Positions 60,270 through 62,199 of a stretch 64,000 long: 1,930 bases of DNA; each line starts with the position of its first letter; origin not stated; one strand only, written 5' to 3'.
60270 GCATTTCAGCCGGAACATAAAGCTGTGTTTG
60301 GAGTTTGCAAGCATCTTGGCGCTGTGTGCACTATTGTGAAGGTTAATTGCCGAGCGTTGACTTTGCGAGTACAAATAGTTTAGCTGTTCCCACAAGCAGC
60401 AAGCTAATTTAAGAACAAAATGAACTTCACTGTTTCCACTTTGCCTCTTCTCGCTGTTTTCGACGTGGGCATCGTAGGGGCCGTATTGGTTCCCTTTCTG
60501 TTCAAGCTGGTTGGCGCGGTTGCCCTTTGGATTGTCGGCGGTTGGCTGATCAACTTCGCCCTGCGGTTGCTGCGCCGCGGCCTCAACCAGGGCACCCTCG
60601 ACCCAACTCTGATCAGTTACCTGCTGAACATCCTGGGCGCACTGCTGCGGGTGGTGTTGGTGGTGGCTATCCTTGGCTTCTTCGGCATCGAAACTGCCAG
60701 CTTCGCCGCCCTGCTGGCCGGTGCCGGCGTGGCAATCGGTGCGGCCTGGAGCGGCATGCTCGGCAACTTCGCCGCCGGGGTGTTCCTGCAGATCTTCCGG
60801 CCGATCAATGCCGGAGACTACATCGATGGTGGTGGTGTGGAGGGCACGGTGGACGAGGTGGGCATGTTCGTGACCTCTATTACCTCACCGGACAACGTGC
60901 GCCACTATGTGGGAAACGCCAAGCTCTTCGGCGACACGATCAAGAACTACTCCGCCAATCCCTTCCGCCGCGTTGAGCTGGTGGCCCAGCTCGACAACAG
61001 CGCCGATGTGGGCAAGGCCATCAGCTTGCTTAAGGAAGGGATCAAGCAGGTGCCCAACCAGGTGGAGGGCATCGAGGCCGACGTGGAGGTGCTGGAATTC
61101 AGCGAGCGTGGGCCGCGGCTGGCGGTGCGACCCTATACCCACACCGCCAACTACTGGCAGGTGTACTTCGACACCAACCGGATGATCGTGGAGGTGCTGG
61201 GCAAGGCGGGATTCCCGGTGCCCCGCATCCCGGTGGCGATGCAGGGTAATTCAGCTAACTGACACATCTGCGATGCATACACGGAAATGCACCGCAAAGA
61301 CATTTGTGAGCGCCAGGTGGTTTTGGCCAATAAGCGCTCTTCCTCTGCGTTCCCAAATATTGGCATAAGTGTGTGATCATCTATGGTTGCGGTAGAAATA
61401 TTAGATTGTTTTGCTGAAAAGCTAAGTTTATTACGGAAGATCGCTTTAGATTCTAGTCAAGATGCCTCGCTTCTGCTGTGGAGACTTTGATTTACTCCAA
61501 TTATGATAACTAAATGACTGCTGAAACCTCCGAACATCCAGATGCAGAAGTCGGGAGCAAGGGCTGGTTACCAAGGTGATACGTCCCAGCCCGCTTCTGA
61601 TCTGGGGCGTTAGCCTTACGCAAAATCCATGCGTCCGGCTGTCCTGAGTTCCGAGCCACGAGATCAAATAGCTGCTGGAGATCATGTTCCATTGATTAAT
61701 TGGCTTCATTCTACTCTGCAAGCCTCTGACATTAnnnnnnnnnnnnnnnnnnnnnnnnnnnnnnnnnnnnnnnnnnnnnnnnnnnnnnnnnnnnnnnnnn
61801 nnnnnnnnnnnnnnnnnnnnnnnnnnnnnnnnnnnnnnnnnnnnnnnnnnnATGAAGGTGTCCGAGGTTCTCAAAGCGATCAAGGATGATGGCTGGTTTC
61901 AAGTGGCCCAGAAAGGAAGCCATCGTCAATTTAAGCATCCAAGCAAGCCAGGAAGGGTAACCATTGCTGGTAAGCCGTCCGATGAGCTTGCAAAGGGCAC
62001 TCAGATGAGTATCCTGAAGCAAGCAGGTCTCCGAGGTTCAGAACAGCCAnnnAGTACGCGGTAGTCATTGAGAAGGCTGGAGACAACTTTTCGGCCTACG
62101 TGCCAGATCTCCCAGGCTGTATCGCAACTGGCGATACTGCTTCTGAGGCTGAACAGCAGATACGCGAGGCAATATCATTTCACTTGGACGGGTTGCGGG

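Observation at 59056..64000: Inverted-orientation chromosomal integron with a homogeneous attC family in a picocyanobacterium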

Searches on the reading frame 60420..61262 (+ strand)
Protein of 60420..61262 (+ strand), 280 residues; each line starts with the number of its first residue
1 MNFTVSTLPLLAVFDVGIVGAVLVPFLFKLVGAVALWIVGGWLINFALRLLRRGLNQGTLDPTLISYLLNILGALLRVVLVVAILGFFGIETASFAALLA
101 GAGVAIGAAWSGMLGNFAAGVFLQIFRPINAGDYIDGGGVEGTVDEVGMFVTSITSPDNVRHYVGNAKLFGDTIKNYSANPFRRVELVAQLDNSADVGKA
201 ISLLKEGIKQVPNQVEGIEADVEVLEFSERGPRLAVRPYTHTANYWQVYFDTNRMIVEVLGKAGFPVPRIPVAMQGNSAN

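Call 6: search_protein_families(library=ncbifam, proteins=[window:60420-61259:+], max_evalue=0.01)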
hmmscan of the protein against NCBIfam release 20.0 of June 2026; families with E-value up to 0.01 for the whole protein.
window:60420-61259:+ (280 aa): 6 families
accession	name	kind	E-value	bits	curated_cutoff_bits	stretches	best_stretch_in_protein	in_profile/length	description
NF007662.0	PRK10334.1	subfamily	4.2e-34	118.1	321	1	21-272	22-275/286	small-conductance mechanosensitive channel MscS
NF047602.1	MscsSHelicob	equivalog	1.2e-21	77.3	400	1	27-221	10-202/260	small-conductance mechanosensitive channel MscS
NF047601.1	MscSThanab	equivalog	8.7e-13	48.4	500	1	63-274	63-276/280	small-conductance mechanosensitive channel MscS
NF008542.0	PRK11465.1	equivalog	2.1e-06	26.3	596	1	61-214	506-656/741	mechanosensitive channel protein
NF008438.0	PRK11281.1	equivalog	1.3e-05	23.2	991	1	55-228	870-1039/1113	mechanosensitive channel MscK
NF008180.0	PRK10929.1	equivalog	4.4e-05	21.5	809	1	63-212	877-1020/1109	miniconductance mechanosensitive channel MscM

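Call 7: search_protein_families(library=pfam, proteins=[window:60420-61259:+], max_evalue=0.01)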
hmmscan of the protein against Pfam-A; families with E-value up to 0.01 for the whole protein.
window:60420-61259:+ (280 aa): 3 families
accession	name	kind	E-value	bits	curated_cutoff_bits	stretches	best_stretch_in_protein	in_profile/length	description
PF00924.24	MS_channel_2nd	-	5.9e-16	58.8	20.2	1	114-178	3-67/68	Mechanosensitive ion channel, beta-domain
PF05552.17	MS_channel_1st_1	-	0.0014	18.9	22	1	24-62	11-49/50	Mechanosensitive ion channel, conserved TM helix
PF21082.3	MS_channel_3rd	-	0.0029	18.4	21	1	187-264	3-85/88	Mechanosensitive ion channel MscS, C-terminal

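Call 14: find_encoding_contigs(protein=window:60420-61262:+, flank=10000, max_places=6)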
Protein window:60420-61262:+ (280 aa): 4 contigs read that carry it; 4 places shown.
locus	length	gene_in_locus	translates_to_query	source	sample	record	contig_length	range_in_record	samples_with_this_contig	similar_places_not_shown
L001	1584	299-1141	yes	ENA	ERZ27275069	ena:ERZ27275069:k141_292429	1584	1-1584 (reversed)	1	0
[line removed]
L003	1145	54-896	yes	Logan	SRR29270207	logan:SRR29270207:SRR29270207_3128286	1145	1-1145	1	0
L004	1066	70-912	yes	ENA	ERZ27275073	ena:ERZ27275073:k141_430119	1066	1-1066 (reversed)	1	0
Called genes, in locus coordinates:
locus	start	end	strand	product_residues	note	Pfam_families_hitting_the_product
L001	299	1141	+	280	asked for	PF00924:MS_channel_2nd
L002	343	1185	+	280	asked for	PF00924:MS_channel_2nd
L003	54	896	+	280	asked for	PF00924:MS_channel_2nd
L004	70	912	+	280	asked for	PF00924:MS_channel_2nd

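Call 55: search_protein_families(library=padloc, proteins=[window:60420-61259:+], max_evalue=0.01)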
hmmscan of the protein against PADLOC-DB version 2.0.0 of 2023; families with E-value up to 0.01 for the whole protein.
window:60420-61259:+ (280 aa): 0 families

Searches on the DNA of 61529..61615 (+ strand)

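Call 28: build_rna_model(alignment_id=A1, structure=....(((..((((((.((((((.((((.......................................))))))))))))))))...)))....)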
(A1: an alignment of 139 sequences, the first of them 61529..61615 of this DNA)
Model R1 built from alignment A1 (139 sequences, 92 columns); structure: as given.
model positions 86; base pairs 19; branch points 0; effective number of sequences 2.89; information 0.661 bits per position. Calibrated on 0.2 Mb of random sequence (short: E-values are rough).
structure used (alignment columns):
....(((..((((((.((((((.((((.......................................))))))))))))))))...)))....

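Call 29: search_with_rna_model(model_id=R1, source=window, max_evalue=10, filters=off)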
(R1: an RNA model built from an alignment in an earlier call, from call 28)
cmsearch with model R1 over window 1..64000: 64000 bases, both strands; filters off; matches with E-value up to 10: 19.
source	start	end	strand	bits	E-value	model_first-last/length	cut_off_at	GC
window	62277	62361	+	89.6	5.1e-25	1-86/86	no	0.55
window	61529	61615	+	85.3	1e-23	1-86/86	no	0.59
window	63071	63155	+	83.9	2.8e-23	1-86/86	no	0.56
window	62277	62361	-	21.6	0.00039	1-86/86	no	0.55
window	61529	61615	-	21.4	0.00045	1-86/86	no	0.59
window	63071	63155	-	19.7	0.0015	1-86/86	no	0.56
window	39421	39463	-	13.9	0.095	1-86/86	no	0.7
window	47035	47067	+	13.8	0.099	1-86/86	no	0.7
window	54747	54788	+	13.5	0.13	1-86/86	no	0.71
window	28244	28279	-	11.5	0.51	1-86/86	no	0.67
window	16703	16783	+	11.4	0.54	1-86/86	no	0.74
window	53307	53355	+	10.8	0.85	1-86/86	no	0.78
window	50937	51010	+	9.2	2.7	1-86/86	no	0.69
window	37301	37336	+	8.9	3.2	1-86/86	no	0.78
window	62934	62963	-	8.7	3.8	1-86/86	no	0.47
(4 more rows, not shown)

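Call 30: search_with_rna_model(model_id=R1, sources=[L116, L050, L038, L055, L087, L041, L031, L071, L101, L076, L090, L082, L047, L011, L022, L045, L001, L002, L105, L093, L110, L075, L067, L098, L111, L118, L015, L013, L017, L033, L035, L044, L061, L062, L081, L092, L104, L115, L048, L030, L091, L108, L037, L089, L040], max_evalue=0.0005)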
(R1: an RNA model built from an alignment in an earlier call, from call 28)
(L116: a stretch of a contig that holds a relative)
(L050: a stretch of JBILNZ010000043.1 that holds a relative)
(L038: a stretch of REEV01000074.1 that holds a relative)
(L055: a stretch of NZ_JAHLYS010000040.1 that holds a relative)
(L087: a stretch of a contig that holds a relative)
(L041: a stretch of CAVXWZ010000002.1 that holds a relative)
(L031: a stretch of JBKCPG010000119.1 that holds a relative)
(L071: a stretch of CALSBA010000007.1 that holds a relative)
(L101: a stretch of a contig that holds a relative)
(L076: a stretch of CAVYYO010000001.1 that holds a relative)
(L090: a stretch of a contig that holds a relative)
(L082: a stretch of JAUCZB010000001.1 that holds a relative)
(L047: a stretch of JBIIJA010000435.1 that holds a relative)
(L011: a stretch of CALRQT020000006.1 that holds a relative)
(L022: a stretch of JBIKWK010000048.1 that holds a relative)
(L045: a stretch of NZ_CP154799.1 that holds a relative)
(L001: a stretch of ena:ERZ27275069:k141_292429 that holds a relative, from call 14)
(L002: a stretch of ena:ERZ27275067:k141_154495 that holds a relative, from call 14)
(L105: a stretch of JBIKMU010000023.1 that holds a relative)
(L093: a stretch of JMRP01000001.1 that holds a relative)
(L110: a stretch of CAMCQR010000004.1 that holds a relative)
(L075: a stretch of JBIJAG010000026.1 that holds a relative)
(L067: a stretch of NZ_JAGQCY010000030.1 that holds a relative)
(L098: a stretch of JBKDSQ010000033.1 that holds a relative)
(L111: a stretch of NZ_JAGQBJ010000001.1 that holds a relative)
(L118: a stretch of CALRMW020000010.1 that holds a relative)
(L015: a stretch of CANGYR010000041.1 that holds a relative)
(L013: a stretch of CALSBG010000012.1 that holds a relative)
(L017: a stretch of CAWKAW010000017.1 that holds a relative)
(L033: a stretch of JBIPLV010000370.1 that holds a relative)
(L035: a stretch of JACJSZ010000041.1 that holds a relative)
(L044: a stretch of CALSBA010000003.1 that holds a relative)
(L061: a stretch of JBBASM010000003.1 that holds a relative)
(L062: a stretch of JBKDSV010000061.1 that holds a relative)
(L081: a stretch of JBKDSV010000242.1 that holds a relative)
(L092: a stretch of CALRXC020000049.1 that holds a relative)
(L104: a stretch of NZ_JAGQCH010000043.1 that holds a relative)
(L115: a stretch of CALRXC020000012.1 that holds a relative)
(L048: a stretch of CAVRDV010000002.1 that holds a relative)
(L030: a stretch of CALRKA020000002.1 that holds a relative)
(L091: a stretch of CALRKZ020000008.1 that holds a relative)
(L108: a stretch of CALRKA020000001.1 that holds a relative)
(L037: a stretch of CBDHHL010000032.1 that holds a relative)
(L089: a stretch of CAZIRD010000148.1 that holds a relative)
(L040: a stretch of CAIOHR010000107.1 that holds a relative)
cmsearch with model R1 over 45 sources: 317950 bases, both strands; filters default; matches with E-value up to 0.0005: 96.
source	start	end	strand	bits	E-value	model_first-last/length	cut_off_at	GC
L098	2455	2539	-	94.5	7.6e-26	1-86/86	no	0.54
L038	2559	2643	-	93.6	1.5e-25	1-86/86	no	0.48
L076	5789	5873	+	93.5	1.6e-25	1-86/86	no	0.48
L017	3197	3281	+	93.2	2e-25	1-86/86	no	0.49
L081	15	99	+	92.7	2.7e-25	1-86/86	no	0.53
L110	4671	4755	-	92.6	2.9e-25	1-86/86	no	0.52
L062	49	133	+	92.4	3.5e-25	1-86/86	no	0.54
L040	1319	1403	-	92.2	3.9e-25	1-86/86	no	0.55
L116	3808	3892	-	92.2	4.1e-25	1-86/86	no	0.56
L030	1926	2013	+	92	4.7e-25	1-86/86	no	0.53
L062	2719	2803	+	91.7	5.7e-25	1-86/86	no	0.58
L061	2017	2101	+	91.6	6.2e-25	1-86/86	no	0.53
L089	1066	1150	-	91.3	7.4e-25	1-86/86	no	0.52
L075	2371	2455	-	91.1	8.6e-25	1-86/86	no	0.56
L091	1144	1230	+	90.7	1.2e-24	1-86/86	no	0.59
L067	868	952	-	90.5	1.4e-24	1-86/86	no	0.51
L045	2426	2510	-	90.4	1.4e-24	1-86/86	no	0.52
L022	4668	4752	+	90.2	1.6e-24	1-86/86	no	0.54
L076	7265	7349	+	89.7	2.3e-24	1-86/86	no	0.47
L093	5341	5426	-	89.3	3e-24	1-86/86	no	0.51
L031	1933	2017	-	88.9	4.2e-24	1-86/86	no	0.56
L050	2433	2517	+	88.7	4.8e-24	1-86/86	no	0.53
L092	4460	4546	+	88.4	5.7e-24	1-86/86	no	0.6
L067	1575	1659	-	88.1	7e-24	1-86/86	no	0.56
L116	4809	4893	-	88.1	7.4e-24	1-86/86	no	0.49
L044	5745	5830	-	88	7.7e-24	1-86/86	no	0.52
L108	5086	5170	-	87.7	9.4e-24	1-86/86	no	0.59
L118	3684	3768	-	87.1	1.5e-23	1-86/86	no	0.6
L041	7433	7517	+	86.6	2e-23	1-86/86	no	0.54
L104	1339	1423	-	86.4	2.5e-23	1-86/86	no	0.53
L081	1048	1134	+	85.8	3.7e-23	1-86/86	no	0.52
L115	4506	4590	+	85.7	3.8e-23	1-86/86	no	0.48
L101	815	899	-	85.7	4e-23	1-86/86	no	0.54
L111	6461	6547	-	85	6.3e-23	1-86/86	no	0.51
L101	1455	1540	-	84.8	7.3e-23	1-86/86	no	0.53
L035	173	259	-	84.4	9.6e-23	1-86/86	no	0.56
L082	1258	1344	-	83.7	1.7e-22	1-86/86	no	0.53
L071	1879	1965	-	82.8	3.1e-22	1-86/86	no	0.52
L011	2342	2428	-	82.7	3.3e-22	1-86/86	no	0.54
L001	1408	1494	+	81.9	5.8e-22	1-86/86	no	0.55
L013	2595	2681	-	81.8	6.1e-22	1-86/86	no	0.61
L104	4644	4728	-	81.7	6.9e-22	1-86/86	no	0.54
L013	1254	1338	-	81.6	7e-22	1-86/86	no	0.58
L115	5794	5878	+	81.3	9e-22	1-86/86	no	0.52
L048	2085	2171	-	81.2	9.5e-22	1-86/86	no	0.56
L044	3512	3596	-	80.7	1.4e-21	1-86/86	no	0.55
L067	4353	4439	-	80.5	1.5e-21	1-86/86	no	0.53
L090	1711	1797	-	79.9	2.4e-21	1-86/86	no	0.56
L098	1258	1344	-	79.8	2.5e-21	1-86/86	no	0.57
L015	4643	4727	+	79.2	3.9e-21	1-86/86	no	0.55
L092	5192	5276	+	78.6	6.2e-21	1-86/86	no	0.54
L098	1900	1983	-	77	1.8e-20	1-86/86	no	0.5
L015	6842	6927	+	76.4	3e-20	1-86/86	no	0.64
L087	1445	1532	-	76.2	3.2e-20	1-86/86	no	0.49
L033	1082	1165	-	76.2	3.3e-20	1-86/86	no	0.5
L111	2518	2604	-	75.8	4.4e-20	1-86/86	no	0.53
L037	6082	6166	+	75.1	7.2e-20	1-86/86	no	0.58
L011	742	827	-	74.5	1.1e-19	1-86/86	no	0.56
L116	2211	2297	-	74.4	1.2e-19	1-86/86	no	0.55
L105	3280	3364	-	74.3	1.2e-19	1-86/86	no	0.51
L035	2146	2232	-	74.2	1.4e-19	1-86/86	no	0.55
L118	6950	7033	-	73.4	2.4e-19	1-86/86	no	0.56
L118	2387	2473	-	73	3.3e-19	1-86/86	no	0.54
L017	2258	2342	+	72.3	5e-19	1-86/86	no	0.53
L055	6611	6700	+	72.1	6.2e-19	1-86/86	no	0.56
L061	2796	2882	+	72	6.6e-19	1-86/86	no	0.52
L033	2766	2852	-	71.9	7e-19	1-86/86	no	0.61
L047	456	540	-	71.1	1.2e-18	1-86/86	no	0.51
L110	3932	4016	-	70.3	2.2e-18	1-86/86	no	0.47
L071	3706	3790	-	70.1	2.6e-18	1-86/86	no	0.56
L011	4754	4841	-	70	2.7e-18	1-86/86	no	0.57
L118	6058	6143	-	67.5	1.6e-17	1-86/86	no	0.59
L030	3200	3286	+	66.7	2.8e-17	1-86/86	no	0.54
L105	4027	4113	-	64.9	9.7e-17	1-86/86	no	0.52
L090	2936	3022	-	64.6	1.2e-16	1-86/86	no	0.56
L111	1734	1820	-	62.4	5.9e-16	1-86/86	no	0.51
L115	865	950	+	58.3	1.1e-14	1-86/86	no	0.6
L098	7809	7894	-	46.3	5.3e-11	1-86/86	no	0.56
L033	3379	3448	-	45.7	7.6e-11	1-86/86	no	0.6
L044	2787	2846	-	42.3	8.5e-10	1-86/86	no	0.68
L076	6506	6595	+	39.4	6.7e-09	1-86/86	no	0.54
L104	6392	6481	-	38.2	1.6e-08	1-86/86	no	0.62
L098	3208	3266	-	37.7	2.3e-08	1-86/86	no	0.68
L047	2571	2661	-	37.2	3.3e-08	1-86/86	no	0.65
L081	5047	5138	+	31.7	1.6e-06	1-86/86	no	0.62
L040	515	574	-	31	2.5e-06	1-86/86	no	0.6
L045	4438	4528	-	30.1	4.8e-06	1-86/86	no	0.54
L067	118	209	-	28.2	1.9e-05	1-86/86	no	0.59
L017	3197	3281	-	27.2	3.8e-05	1-86/86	no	0.49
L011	2342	2428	+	25.8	0.00011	1-86/86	no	0.54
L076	5789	5873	-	25.4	0.00014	1-86/86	no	0.48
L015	2588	2671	+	25.3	0.00014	1-86/86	no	0.43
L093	5341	5426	+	25.2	0.00016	1-86/86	no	0.51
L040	1319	1403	+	24.2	0.00031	1-86/86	no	0.55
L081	1048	1134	-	24.2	0.00033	1-86/86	no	0.52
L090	1711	1797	+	23.6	0.00048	1-86/86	no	0.56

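Call 46: search_with_rna_model(model_id=R1, sources=[L122, L123, L124, L125, L126, L127, L128], max_evalue=0.01, filters=off)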
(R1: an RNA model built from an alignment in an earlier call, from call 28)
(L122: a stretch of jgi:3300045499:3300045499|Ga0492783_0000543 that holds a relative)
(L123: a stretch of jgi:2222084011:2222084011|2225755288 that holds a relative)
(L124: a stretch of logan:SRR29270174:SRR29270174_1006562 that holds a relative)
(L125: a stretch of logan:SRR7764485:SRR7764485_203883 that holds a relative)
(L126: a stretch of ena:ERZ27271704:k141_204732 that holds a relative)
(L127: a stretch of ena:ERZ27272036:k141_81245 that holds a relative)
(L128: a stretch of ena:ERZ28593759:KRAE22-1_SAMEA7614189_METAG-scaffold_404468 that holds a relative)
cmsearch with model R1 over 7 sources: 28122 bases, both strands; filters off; matches with E-value up to 0.01: 14.
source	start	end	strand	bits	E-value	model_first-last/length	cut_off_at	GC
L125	825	909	+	92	4.1e-26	1-86/86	no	0.54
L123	591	675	+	91.8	4.6e-26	1-86/86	no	0.53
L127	368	452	+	89.3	2.8e-25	1-86/86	no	0.58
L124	871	951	+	79.5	2.8e-22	1-86/86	no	0.54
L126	563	647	+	77.5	1.2e-21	1-86/86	no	0.54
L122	10229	10313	+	56.4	3.6e-15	1-86/86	no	0.51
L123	1361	1452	+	37.6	2.1e-09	1-86/86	no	0.6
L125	74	163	+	31.8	1.3e-07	1-86/86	no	0.6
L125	825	909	-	25.7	1e-05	1-86/86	no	0.54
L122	11348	11410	+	25.4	1.2e-05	12-74/86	no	0.57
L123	591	675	-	24.8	1.8e-05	1-86/86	no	0.53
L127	368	452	-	22.6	8.5e-05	1-86/86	no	0.58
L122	9479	9563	+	16.6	0.0061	1-86/86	no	0.62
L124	104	206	+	16.1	0.0086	1-86/86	no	0.57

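Call 54: search_with_rna_model(model_id=R1, sources=[L129, L131, L132], max_evalue=0.05, filters=off)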
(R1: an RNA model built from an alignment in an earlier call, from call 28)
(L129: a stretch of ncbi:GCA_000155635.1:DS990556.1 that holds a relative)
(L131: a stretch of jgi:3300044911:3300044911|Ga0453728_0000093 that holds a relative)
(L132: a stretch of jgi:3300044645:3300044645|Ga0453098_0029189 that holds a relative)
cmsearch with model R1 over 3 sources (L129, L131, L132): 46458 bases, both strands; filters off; matches with E-value up to 0.05: 16.
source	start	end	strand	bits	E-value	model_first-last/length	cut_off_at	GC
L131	16869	16953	+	91.2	1.2e-25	1-86/86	no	0.54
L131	20479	20563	+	80.6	2.1e-22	1-86/86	no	0.55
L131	11907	11991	+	68.9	8.2e-19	1-86/86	no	0.56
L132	3770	3854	+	68.9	8.2e-19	1-86/86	no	0.56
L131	18070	18154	+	60.1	4.3e-16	1-86/86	no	0.55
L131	15788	15874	+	30.8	4.2e-07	1-86/86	no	0.64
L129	13296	13385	+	26.7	8.2e-06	1-86/86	no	0.56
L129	12070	12152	+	26.1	1.2e-05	1-86/86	no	0.54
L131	18891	18980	+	24.1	5.1e-05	1-86/86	no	0.6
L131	13403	13492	+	23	0.00011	1-86/86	no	0.56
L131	16869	16953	-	22.6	0.00015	1-86/86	no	0.54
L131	19757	19816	+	17.9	0.004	1-86/86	no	0.7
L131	20479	20563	-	17.7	0.0047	1-86/86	no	0.55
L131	11907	11991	-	15.6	0.02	1-86/86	no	0.56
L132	3770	3854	-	15.6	0.02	1-86/86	no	0.56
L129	11500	11558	-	15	0.03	14-72/86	no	0.44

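Call 68: search_with_rna_model(model_id=R1, sources=[L133, L134], max_evalue=0.01, filters=off)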
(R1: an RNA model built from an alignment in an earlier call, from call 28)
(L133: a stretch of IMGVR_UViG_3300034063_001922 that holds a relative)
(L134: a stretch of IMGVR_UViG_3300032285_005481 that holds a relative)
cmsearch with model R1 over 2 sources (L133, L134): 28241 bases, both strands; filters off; matches with E-value up to 0.01: 5.
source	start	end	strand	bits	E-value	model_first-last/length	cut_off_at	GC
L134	5166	5251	+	88.5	5e-25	1-86/86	no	0.58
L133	6072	6156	+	73.3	2.3e-20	1-86/86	no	0.48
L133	5200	5290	+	49.7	4e-13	1-86/86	no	0.52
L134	5166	5251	-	23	6.4e-05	1-86/86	no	0.58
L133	7981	8061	+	17.8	0.0026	1-86/86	no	0.52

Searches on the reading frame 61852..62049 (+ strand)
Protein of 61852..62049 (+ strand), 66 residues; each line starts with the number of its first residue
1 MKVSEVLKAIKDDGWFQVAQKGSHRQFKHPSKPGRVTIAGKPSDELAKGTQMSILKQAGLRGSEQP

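Call 6: search_protein_families(library=ncbifam, proteins=[window:61852-62049:+], max_evalue=0.01)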
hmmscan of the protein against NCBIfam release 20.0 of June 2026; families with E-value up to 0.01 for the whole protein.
window:61852-62049:+ (66 aa): 0 families

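Call 7: search_protein_families(library=pfam, proteins=[window:61852-62049:+], max_evalue=0.01)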
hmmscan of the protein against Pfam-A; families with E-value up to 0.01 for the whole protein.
window:61852-62049:+ (66 aa): 1 family
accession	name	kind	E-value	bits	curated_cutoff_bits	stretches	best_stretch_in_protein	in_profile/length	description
PF07927.17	HicA_toxin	-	2.1e-21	76.2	27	1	4-60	2-58/58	HicA toxin of bacterial toxin-antitoxin,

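Call 55: search_protein_families(library=padloc, proteins=[window:61852-62049:+], max_evalue=0.01)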
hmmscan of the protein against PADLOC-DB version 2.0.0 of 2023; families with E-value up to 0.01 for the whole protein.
window:61852-62049:+ (66 aa): 1 family
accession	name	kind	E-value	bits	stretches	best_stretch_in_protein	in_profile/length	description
PDLC02910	HicA-like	-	0.00065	17.6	1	6-47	13-50/61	-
